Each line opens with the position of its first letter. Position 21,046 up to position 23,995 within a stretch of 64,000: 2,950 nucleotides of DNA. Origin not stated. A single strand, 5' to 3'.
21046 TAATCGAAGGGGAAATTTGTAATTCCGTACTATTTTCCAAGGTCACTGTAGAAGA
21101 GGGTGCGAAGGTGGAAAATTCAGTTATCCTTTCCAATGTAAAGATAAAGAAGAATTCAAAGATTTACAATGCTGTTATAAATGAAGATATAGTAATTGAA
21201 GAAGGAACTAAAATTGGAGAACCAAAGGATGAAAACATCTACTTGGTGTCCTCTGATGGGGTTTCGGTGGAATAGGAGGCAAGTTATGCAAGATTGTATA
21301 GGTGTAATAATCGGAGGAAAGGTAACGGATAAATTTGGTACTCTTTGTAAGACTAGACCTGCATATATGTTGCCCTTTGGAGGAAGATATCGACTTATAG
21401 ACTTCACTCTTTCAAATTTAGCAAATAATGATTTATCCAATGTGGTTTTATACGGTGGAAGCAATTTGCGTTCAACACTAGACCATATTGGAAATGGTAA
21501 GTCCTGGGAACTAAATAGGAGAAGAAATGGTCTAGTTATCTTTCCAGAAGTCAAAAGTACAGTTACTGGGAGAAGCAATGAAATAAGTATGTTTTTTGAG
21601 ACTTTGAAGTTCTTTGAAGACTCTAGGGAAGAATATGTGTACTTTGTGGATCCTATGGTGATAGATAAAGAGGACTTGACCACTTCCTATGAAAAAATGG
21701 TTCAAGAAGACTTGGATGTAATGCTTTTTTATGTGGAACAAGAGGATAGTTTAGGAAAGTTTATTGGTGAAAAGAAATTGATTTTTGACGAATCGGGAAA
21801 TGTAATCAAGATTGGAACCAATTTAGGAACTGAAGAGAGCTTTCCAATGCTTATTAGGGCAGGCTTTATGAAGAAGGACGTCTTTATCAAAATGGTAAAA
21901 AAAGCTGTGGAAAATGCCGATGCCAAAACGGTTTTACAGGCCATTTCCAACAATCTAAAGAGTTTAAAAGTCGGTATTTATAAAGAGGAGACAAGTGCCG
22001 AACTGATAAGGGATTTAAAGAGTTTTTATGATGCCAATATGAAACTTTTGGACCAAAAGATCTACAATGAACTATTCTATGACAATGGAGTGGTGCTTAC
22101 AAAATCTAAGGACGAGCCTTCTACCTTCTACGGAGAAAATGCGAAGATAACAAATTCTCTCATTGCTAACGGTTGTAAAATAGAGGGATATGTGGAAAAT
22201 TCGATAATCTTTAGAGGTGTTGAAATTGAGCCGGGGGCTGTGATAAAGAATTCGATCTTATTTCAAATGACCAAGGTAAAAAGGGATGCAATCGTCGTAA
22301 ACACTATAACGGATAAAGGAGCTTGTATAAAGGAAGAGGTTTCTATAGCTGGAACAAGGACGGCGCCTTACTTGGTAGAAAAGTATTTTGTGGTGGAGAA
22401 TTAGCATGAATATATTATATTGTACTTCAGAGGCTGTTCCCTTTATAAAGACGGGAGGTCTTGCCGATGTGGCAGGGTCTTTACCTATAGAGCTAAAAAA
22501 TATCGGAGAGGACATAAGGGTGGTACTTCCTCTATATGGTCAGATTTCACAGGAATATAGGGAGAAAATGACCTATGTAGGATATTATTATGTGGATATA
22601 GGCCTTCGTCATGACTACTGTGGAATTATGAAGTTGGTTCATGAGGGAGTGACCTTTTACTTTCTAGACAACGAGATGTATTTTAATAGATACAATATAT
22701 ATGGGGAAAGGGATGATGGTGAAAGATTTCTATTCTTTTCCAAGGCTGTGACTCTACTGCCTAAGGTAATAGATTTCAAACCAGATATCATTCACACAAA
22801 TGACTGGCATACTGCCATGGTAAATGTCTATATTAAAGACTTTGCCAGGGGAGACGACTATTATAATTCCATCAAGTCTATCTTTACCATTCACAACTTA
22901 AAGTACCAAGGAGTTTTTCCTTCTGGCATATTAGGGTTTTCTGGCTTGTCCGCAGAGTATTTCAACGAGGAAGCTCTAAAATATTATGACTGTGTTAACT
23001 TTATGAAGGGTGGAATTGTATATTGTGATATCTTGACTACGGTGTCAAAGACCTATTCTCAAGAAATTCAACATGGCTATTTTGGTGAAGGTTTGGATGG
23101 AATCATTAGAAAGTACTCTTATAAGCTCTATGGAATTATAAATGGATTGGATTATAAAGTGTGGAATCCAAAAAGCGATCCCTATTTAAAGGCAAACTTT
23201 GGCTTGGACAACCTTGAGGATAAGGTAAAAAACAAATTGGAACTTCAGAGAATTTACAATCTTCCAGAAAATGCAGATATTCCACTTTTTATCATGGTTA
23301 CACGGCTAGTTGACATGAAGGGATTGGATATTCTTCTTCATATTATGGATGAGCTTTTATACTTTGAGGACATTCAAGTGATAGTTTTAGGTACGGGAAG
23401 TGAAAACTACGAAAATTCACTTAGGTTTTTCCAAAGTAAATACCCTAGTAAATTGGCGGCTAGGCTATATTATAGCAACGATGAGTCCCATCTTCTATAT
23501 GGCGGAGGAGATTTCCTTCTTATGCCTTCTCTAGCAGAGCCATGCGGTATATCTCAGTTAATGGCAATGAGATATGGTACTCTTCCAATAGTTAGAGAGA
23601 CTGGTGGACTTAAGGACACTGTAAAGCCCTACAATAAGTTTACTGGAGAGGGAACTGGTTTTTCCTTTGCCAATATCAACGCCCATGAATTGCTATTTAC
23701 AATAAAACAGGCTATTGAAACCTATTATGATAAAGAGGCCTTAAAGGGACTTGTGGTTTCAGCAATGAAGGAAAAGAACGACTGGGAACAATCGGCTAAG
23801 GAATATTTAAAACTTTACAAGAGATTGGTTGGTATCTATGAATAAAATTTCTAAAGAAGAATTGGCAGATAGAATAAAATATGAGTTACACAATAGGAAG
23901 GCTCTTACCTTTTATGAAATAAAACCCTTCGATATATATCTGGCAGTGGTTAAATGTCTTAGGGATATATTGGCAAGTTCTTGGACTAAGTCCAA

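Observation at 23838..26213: Full-length, apparently catalytically dead glycogen phosphorylase in an intact glycogen operon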

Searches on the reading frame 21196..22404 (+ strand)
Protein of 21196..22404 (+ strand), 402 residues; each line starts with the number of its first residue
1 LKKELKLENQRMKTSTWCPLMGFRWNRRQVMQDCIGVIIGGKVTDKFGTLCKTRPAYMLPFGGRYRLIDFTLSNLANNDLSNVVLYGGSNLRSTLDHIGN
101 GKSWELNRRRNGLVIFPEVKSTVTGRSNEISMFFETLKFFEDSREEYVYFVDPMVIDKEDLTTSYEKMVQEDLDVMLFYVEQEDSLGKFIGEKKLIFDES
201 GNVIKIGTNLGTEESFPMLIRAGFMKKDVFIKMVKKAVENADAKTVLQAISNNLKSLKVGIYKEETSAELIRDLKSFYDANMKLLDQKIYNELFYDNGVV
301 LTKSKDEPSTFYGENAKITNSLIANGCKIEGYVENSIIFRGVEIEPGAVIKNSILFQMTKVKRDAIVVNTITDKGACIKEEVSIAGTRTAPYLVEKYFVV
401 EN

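Call 6: search_protein_families(library=pfam, proteins=[window:21196-22404:+], max_evalue=0.001)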
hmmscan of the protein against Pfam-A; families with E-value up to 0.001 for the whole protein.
window:21196-22404:+ (402 aa): 4 families
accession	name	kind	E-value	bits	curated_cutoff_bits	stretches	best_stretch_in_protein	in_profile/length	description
PF24894.1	Hexapep_GlmU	-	3e-13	50.2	23.3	1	314-384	12-83/104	GlmU-like, C-terminal hexapeptide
PF25084.1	LbH_EIF2B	-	4.4e-09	36.7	54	1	310-383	28-98/105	EIF2B subunit epsilon LbH domain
PF00483.29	NTP_transferase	-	8.4e-06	26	21.2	1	36-183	2-141/245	Nucleotidyl transferase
PF25247.1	LbH_GLGC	-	0.00011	22.6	27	0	314-356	9-52/135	GLGC left-handed parallel beta-helix domain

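Call 22: search_protein_families(library=ncbifam, proteins=[window:21283-22404:+], max_evalue=0.01)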
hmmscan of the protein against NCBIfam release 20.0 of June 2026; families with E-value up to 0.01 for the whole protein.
window:21283-22404:+ (373 aa): 7 families
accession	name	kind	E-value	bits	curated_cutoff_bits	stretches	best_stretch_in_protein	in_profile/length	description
TIGR02092.1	glgD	equivalog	5.2e-90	302.2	236.6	1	4-368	2-367/370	glucose-1-phosphate adenylyltransferase subunit GlgD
NF003670.0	PRK05293.1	equivalog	5.1e-43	147.4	470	1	2-361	2-364/382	glucose-1-phosphate adenylyltransferase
TIGR02091.1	glgC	equivalog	5.8e-32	111.1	424.9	1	6-356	2-363/364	glucose-1-phosphate adenylyltransferase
NF002023.0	PRK00844.1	subfamily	1.6e-27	96.3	458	2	244-356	265-382/408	glucose-1-phosphate adenylyltransferase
NF001947.0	PRK00725.1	subfamily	1.5e-22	80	470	2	245-356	277-394/426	glucose-1-phosphate adenylyltransferase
NF002772.0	PRK02862.1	equivalog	2.3e-18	66.1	537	2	196-327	215-345/429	glucose-1-phosphate adenylyltransferase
NF052502.1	man1P_GTase_Rv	exception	1.1e-07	31.1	440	1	290-354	263-329/352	mannose-1-phosphate guanylyltransferase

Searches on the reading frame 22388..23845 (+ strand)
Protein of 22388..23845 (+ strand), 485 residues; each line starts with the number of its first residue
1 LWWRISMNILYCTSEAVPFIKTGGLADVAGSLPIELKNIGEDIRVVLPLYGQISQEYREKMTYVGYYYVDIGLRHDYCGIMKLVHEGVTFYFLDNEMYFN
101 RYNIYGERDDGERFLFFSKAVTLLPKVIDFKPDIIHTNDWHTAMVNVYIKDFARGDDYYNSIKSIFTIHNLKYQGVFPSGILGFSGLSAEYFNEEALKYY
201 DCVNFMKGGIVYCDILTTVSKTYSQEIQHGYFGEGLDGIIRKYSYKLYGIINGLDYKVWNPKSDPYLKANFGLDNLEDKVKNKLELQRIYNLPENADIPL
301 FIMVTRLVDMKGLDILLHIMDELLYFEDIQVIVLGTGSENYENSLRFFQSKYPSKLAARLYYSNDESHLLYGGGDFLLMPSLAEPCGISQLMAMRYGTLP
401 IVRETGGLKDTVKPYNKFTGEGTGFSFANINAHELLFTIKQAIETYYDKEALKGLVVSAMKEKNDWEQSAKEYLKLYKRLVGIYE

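Call 6: search_protein_families(library=pfam, proteins=[window:22388-23845:+], max_evalue=0.001)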
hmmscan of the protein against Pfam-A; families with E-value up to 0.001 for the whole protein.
window:22388-23845:+ (485 aa): 3 families
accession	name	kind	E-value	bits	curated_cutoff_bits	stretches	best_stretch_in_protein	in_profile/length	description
PF08323.17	Glyco_transf_5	-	1.7e-83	280.5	22.7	1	8-242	1-239/239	Starch synthase catalytic domain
PF00534.26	Glycos_transf_1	-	3.5e-15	56.4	26.4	1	294-446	11-159/172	Glycosyl transferases group 1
PF13692.12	Glyco_trans_1_4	-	3.3e-08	34.3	27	1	299-435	2-132/142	Glycosyl transferases group 1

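Call 75: search_protein_families(library=ncbifam, proteins=[window:22388-23845:+], max_evalue=1e-30)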
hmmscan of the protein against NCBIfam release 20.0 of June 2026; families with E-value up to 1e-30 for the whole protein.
window:22388-23845:+ (485 aa): 12 families
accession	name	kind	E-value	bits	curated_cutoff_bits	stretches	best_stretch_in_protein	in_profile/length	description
NF001898.0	PRK00654.1-1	equivalog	2.8e-193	642.9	603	1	7-481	1-476/477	glycogen synthase GlgA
TIGR02095.1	glgA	subfamily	9.9e-161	535.6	328.45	1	7-480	1-477/477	glycogen/starch synthase, ADP-glucose type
NF001903.0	PRK00654.2-2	equivalog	5.4e-147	490.3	616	1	7-479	1-477/482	glycogen synthase GlgA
NF001899.0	PRK00654.1-2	equivalog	1.2e-127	426.2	459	1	7-481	1-476/478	glycogen synthase GlgA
NF001900.0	PRK00654.1-3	equivalog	6.6e-122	407.3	509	1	7-483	1-457/481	glycogen synthase GlgA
NF001905.0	PRK00654.2-4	subfamily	2e-105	353.2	560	1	7-479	1-485/489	glycogen synthase GlgA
NF010699.0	PRK14099.1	equivalog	8.5e-102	341.1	762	1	6-481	3-480/485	glycogen synthase GlgA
NF001901.0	PRK00654.1-5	equivalog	4.8e-100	335.4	649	1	8-481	25-492/502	glycogen synthase GlgA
NF001906.0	PRK00654.2-5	equivalog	3.1e-98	329.8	870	1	7-479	6-482/485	glycogen synthase GlgA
NF010698.0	PRK14098.1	equivalog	1e-90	304.7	754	1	4-482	3-488/489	starch synthase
NF001902.0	PRK00654.2-1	equivalog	6.6e-87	292.1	845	1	7-479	1-488/492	glycogen synthase GlgA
NF001904.0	PRK00654.2-3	equivalog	3.7e-66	223.8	577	1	7-480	1-474/475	glycogen synthase GlgA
